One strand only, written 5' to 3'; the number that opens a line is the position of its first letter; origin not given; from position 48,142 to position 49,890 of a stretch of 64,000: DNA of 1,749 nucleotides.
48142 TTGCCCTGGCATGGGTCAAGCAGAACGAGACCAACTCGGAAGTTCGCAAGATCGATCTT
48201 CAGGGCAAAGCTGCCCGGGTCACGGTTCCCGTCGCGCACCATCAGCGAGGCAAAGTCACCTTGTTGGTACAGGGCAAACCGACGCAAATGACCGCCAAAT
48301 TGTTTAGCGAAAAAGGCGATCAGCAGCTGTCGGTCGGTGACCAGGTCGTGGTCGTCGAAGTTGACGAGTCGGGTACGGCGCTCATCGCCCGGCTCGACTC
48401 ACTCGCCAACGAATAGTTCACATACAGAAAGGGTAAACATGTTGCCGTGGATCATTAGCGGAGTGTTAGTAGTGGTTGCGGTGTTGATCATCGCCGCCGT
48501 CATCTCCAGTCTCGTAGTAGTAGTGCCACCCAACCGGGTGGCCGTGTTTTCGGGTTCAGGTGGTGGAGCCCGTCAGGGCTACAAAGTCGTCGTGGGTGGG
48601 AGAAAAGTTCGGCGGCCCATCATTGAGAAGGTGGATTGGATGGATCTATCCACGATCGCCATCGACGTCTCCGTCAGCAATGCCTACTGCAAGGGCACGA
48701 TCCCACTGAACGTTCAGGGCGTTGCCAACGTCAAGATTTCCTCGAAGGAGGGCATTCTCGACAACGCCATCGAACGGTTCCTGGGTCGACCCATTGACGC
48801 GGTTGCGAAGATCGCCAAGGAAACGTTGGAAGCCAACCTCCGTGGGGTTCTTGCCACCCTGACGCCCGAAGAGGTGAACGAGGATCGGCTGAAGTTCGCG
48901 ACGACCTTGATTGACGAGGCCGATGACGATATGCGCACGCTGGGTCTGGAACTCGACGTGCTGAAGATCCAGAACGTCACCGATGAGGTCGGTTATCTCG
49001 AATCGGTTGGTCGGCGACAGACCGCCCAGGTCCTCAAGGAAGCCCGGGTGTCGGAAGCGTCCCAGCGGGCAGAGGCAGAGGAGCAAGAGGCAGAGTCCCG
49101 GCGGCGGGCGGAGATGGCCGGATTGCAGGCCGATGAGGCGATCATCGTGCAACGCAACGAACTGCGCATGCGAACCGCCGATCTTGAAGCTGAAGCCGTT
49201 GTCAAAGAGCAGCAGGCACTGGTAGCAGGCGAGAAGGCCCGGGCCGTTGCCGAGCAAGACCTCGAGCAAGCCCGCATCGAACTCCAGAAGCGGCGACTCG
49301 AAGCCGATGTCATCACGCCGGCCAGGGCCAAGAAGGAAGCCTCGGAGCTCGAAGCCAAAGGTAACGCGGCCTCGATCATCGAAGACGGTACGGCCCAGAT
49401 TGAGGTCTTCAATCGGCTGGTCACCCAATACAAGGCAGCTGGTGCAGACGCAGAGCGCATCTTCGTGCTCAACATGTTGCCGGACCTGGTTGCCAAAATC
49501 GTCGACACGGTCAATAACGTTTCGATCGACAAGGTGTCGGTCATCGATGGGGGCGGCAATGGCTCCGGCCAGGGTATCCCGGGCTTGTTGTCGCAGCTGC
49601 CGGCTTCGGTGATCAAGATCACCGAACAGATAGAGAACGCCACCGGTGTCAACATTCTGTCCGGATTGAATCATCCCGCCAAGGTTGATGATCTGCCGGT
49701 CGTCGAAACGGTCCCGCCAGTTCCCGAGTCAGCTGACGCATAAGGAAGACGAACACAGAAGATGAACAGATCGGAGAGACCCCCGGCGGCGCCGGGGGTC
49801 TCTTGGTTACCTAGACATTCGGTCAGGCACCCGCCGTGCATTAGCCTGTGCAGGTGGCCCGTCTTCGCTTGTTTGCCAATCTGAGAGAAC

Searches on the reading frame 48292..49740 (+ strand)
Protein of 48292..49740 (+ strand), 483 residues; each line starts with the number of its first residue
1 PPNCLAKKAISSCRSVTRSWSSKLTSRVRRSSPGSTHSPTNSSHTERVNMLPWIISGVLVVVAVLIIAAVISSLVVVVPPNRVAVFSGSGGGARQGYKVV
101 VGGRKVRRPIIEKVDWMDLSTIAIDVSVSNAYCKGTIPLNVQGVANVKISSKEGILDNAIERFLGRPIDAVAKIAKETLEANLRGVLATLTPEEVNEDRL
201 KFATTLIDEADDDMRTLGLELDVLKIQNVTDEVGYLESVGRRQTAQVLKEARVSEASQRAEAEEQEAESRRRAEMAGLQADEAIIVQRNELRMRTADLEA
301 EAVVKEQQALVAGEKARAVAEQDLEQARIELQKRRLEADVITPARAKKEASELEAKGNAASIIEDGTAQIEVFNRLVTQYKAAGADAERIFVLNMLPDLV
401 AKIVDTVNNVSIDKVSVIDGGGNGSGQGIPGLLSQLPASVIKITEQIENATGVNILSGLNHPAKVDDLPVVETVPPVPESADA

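Call 46: search_protein_families(library=pfam, proteins=[window:48292-49740:+], max_evalue=0.00001)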
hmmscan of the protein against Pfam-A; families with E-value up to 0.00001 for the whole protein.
window:48292-49740:+ (483 aa): 1 family
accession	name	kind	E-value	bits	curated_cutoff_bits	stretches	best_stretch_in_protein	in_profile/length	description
PF01145.31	Band_7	-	1.6e-20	74.4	23.6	1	77-259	2-175/176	SPFH domain / Band 7 family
